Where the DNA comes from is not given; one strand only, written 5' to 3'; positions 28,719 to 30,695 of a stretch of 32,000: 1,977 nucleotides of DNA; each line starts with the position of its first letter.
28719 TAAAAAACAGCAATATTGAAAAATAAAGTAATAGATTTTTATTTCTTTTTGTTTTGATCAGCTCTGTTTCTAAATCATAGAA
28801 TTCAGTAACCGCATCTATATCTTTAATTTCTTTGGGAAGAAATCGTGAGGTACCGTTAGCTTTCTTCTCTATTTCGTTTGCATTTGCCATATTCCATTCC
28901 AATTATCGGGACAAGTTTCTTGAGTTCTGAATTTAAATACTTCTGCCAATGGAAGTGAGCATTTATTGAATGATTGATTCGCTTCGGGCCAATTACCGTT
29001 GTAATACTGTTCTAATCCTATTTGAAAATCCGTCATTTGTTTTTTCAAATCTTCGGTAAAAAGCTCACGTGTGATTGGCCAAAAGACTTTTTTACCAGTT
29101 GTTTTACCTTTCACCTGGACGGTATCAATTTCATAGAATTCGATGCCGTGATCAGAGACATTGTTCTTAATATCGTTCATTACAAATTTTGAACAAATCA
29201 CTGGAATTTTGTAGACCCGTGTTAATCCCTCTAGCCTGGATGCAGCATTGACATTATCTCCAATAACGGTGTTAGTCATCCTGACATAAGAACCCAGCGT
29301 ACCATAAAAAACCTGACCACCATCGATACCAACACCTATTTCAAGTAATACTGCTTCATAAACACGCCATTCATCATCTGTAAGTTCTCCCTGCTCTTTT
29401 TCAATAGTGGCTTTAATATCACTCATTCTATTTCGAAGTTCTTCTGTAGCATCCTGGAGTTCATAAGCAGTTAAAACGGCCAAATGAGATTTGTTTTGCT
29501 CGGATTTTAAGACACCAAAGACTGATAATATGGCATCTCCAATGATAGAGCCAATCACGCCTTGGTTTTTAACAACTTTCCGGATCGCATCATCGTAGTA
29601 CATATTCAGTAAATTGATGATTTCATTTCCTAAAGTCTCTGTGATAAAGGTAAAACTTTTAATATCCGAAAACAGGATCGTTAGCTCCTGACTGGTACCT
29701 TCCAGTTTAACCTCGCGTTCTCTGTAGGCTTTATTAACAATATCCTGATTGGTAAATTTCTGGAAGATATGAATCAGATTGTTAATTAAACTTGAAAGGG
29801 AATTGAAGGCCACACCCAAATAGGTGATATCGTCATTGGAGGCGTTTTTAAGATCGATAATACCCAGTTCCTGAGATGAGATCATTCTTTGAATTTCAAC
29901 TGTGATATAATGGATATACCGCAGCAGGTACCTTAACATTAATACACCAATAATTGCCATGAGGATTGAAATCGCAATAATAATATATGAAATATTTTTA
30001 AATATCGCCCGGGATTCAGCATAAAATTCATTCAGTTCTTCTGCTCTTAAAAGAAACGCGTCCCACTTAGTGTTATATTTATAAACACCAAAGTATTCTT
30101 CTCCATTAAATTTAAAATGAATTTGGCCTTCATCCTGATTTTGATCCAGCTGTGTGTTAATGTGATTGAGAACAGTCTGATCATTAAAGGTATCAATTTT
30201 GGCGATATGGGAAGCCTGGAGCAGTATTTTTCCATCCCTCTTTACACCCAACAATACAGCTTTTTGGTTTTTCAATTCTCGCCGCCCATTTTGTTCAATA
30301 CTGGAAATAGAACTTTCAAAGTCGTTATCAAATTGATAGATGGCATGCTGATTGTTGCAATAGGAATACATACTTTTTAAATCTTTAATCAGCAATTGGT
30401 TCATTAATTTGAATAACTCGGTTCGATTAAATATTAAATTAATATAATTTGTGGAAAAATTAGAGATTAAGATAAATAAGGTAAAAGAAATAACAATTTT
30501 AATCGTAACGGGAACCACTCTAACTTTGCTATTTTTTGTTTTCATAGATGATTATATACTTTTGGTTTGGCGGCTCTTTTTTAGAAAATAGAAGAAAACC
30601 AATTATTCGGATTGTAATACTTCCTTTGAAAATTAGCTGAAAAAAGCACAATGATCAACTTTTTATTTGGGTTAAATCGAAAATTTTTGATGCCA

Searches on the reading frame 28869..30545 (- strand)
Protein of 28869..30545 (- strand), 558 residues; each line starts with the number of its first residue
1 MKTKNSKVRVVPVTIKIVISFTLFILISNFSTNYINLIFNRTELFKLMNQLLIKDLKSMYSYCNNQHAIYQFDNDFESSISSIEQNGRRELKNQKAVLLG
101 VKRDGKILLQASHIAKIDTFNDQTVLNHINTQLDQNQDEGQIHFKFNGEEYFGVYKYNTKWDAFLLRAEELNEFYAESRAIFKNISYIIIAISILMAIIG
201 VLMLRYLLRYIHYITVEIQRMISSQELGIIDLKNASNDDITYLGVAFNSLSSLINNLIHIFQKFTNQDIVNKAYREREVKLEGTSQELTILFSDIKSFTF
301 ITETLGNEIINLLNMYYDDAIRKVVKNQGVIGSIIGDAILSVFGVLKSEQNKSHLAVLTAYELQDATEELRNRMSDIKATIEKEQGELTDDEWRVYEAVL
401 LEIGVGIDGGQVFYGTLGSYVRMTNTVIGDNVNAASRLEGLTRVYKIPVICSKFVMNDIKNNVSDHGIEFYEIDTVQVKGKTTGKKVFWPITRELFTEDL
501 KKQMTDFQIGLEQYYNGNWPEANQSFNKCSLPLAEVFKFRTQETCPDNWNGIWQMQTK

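Call 10: search_protein_families(library=ncbifam, proteins=[window:28869-30545:-], max_evalue=0.00001)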
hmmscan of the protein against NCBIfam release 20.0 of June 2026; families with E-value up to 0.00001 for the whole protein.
window:28869-30545:- (558 aa): 0 families

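Call 16: search_protein_families(library=pfam, proteins=[window:28869-30545:-], max_evalue=0.001)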
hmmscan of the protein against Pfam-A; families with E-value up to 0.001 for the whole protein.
window:28869-30545:- (558 aa): 1 family
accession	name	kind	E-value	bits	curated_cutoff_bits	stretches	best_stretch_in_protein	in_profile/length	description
PF00211.25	Guanylate_cyc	-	1.1e-15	58.2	21.9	1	285-484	6-176/183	Adenylate and Guanylate cyclase catalytic domain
